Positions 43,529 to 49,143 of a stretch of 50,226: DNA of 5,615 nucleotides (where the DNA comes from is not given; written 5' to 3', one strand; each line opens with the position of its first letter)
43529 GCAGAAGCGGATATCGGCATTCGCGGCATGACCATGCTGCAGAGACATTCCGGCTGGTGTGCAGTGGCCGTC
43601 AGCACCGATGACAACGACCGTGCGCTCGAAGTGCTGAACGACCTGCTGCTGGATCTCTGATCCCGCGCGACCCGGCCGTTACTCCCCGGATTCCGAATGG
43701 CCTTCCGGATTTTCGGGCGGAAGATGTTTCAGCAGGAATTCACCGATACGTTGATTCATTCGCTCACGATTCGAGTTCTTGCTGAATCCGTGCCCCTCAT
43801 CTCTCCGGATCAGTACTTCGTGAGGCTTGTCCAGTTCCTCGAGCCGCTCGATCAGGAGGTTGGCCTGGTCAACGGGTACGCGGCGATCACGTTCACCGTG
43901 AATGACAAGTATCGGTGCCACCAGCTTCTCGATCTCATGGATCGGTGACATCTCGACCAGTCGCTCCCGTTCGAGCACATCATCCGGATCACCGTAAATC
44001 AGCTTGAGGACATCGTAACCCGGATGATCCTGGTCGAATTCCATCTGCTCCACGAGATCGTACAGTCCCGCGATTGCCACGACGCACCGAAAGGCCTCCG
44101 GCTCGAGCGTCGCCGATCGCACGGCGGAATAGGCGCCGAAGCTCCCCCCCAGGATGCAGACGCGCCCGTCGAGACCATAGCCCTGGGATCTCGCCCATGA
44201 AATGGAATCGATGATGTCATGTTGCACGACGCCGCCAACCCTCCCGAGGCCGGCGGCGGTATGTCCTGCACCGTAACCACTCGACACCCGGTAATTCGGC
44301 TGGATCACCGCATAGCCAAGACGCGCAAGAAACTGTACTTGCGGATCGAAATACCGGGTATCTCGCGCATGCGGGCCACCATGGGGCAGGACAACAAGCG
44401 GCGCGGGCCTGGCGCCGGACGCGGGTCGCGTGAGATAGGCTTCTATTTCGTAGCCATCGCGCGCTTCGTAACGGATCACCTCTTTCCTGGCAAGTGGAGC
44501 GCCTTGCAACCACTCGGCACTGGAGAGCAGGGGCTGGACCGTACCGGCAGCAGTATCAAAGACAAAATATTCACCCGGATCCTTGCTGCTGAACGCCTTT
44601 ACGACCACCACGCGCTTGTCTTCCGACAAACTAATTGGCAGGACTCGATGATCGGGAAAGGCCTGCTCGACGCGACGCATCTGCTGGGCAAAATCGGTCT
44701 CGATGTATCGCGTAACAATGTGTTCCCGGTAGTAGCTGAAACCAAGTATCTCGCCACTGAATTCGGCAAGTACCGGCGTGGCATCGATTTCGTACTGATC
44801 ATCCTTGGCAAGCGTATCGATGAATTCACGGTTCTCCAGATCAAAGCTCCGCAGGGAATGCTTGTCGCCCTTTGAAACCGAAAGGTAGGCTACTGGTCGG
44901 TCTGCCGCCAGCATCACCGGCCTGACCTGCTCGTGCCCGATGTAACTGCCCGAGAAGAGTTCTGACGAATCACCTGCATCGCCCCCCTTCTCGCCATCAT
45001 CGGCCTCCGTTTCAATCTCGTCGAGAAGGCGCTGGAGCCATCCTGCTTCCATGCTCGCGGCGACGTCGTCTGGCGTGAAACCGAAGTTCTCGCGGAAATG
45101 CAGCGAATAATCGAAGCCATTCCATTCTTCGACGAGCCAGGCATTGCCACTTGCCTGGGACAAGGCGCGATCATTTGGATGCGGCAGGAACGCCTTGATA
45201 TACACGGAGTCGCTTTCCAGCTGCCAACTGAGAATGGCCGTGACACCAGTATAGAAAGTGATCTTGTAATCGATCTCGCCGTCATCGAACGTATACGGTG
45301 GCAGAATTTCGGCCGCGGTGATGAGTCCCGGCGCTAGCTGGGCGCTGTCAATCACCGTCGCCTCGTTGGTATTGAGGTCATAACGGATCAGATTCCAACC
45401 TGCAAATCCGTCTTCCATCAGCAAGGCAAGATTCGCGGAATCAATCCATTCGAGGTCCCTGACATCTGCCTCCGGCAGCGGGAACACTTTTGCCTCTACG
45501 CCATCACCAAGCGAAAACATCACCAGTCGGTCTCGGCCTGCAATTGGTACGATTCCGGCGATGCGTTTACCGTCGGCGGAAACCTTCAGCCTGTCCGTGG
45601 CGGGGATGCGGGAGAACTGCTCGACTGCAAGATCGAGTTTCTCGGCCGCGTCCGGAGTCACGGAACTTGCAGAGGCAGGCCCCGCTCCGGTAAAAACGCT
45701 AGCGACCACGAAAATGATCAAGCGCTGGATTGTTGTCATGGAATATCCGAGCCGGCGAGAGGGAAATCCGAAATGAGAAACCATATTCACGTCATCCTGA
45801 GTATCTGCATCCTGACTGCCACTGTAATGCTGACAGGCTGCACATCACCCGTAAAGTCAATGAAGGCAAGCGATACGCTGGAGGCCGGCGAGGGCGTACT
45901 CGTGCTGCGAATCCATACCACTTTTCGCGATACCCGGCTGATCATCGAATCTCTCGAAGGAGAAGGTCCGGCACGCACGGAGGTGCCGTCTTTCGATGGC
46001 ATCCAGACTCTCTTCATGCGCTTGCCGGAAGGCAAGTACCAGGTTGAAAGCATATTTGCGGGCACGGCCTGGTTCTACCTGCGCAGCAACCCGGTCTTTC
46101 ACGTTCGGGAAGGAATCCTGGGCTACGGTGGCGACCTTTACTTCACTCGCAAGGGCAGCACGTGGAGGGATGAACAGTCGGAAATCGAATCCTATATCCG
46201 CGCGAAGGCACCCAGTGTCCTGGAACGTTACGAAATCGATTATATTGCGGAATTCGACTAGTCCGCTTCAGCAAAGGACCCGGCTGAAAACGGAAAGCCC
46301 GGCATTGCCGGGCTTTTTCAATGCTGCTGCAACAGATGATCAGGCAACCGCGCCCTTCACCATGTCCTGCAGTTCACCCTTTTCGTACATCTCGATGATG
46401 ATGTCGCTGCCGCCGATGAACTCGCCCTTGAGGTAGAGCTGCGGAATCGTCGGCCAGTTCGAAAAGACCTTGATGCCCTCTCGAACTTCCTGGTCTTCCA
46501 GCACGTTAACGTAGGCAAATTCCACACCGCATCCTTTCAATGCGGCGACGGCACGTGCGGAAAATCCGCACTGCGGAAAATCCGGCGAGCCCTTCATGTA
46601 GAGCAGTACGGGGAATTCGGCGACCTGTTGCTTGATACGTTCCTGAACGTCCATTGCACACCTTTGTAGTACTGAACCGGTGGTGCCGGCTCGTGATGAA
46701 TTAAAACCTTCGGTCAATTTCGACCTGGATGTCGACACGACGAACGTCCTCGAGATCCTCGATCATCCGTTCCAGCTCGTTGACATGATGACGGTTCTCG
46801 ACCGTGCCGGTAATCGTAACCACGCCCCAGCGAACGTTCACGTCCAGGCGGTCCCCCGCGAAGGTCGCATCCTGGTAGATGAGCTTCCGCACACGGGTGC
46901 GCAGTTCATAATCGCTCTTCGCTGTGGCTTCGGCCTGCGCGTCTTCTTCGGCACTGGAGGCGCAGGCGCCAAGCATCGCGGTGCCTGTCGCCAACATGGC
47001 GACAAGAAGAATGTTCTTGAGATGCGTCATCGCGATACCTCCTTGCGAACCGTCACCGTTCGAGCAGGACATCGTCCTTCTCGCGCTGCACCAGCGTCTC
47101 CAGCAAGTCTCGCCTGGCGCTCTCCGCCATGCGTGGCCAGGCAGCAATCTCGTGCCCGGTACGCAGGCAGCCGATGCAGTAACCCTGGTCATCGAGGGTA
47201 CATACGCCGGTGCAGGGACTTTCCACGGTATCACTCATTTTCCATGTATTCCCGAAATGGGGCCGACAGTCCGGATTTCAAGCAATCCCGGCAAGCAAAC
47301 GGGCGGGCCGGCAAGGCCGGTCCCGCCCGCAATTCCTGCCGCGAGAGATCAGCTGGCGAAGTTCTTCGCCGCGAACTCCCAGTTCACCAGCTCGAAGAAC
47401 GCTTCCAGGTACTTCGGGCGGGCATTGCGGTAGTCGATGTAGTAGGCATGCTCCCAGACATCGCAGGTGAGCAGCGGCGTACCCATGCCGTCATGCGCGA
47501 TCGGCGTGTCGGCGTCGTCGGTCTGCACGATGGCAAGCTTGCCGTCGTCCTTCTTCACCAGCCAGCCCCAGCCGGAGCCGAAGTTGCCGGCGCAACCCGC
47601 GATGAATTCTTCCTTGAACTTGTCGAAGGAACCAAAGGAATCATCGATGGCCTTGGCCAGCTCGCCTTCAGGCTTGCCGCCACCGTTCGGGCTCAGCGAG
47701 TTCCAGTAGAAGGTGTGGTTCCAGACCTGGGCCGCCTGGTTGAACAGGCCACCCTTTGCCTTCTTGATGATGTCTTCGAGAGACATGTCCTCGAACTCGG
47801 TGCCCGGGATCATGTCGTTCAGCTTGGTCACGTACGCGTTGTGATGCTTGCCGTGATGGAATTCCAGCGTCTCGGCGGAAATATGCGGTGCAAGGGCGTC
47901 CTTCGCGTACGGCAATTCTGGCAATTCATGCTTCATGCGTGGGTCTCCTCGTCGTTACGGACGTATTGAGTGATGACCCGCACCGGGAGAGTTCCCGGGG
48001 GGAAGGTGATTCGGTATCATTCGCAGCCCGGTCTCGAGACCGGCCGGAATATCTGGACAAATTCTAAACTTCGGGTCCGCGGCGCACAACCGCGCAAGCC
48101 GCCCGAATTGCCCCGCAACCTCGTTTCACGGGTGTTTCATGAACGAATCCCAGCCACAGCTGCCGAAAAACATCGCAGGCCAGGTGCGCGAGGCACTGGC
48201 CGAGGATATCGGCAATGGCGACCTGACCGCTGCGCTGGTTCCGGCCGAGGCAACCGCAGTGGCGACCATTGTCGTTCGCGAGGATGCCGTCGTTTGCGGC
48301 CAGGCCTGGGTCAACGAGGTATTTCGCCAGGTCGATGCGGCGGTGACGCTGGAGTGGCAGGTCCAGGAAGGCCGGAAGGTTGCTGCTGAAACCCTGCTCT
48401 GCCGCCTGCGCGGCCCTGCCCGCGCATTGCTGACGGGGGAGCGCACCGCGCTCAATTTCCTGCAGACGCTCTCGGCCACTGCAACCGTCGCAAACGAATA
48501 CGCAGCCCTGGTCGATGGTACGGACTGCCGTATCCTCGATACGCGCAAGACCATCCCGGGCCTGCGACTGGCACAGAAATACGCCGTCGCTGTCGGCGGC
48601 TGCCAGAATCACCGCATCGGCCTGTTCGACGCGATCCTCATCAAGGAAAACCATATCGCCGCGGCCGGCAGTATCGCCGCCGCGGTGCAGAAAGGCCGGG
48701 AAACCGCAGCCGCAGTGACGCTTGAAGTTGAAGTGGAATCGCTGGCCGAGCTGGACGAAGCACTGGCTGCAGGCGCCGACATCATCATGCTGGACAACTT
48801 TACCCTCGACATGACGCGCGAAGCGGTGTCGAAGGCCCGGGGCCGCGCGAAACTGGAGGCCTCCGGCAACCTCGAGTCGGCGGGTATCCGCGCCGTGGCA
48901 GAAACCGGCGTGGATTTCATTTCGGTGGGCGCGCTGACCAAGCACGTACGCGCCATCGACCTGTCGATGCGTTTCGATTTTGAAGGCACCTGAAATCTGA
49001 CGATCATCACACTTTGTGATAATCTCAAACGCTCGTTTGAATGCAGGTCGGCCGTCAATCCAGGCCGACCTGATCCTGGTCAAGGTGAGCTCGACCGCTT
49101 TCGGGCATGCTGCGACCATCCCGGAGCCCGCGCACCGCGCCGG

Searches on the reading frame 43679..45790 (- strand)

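Call 80: search_protein_families(library=pfam, proteins=[window:43679-45790:-], max_evalue=0.0001)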
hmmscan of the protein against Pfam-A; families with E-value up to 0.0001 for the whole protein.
window:43679-45790:- (703 aa): 6 families
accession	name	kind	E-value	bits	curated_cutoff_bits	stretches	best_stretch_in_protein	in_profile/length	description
PF00326.27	Peptidase_S9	-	1.1e-38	133.3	22.6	1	480-690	2-210/213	Prolyl oligopeptidase family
PF20434.5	BD-FAE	-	1.5e-12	47.9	26.8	1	455-650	5-215/215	BD-FAE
PF02129.25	Peptidase_S15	-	1.8e-11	44.7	23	1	445-582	1-135/262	X-Pro dipeptidyl-peptidase (S15 family)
PF01738.24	DLH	-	1.5e-10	41.5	21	1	449-675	1-194/217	Dienelactone hydrolase family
PF00561.26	Abhydrolase_1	-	6.8e-09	36.2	25.8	1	464-590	1-116/245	alpha/beta hydrolase fold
PF12146.15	Hydrolase_4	-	1.8e-05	24.6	27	0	462-583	3-117/239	Serine aminopeptidase, S33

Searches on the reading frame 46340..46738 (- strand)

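Call 80: search_protein_families(library=pfam, proteins=[window:46340-46738:-], max_evalue=0.0001)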
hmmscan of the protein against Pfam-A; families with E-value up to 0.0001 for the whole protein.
window:46340-46738:- (132 aa): 1 family
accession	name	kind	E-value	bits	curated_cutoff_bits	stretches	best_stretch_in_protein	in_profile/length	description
PF00462.30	Glutaredoxin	-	8.4e-21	74.4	22.9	1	44-108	1-60/60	Glutaredoxin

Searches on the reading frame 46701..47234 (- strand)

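Call 80: search_protein_families(library=pfam, proteins=[window:46701-47234:-], max_evalue=0.0001)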
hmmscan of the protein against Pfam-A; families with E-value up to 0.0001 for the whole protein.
window:46701-47234:- (177 aa): 1 family
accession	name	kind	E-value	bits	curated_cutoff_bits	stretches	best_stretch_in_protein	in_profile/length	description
PF04972.22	BON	-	1.8e-08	35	27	1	108-173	2-67/69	BON domain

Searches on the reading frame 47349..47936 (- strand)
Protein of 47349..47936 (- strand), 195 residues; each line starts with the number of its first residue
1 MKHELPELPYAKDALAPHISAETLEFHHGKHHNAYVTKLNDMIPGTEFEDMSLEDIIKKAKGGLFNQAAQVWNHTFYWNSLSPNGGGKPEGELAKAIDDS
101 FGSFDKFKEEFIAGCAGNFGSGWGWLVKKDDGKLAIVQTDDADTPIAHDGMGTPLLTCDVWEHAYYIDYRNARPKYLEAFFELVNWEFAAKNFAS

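Call 80: search_protein_families(library=pfam, proteins=[window:47349-47936:-], max_evalue=0.0001)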
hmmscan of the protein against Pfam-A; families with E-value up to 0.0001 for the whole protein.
window:47349-47936:- (195 aa): 2 families
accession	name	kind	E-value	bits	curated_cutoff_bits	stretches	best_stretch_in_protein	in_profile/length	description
PF02777.23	Sod_Fe_C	-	4.9e-41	139.3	20.9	1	89-191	1-101/102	Iron/manganese superoxide dismutases, C-terminal domain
PF00081.27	Sod_Fe_N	-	1.5e-32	112.4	27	1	2-82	1-82/82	Iron/manganese superoxide dismutases, alpha-hairpin domain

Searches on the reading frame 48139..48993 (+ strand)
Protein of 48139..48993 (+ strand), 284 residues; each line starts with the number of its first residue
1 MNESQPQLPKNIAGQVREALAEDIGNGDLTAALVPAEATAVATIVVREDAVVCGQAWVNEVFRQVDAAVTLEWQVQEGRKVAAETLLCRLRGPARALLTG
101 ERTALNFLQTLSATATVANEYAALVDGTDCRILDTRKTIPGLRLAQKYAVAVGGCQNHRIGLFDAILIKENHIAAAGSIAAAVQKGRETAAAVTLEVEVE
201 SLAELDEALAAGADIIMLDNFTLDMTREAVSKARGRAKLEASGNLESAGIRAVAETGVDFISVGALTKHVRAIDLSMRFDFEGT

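Call 80: search_protein_families(library=pfam, proteins=[window:48139-48993:+], max_evalue=0.0001)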
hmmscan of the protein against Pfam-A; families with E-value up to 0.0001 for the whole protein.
window:48139-48993:+ (284 aa): 2 families
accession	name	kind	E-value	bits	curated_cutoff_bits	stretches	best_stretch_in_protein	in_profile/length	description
PF01729.25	QRPTase_C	-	9.2e-57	191.9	23.1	1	115-278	2-169/169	Quinolinate phosphoribosyl transferase, C-terminal domain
PF02749.22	QRPTase_N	-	1.8e-20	73.4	27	1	29-112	2-82/82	Quinolinate phosphoribosyl transferase, N-terminal domain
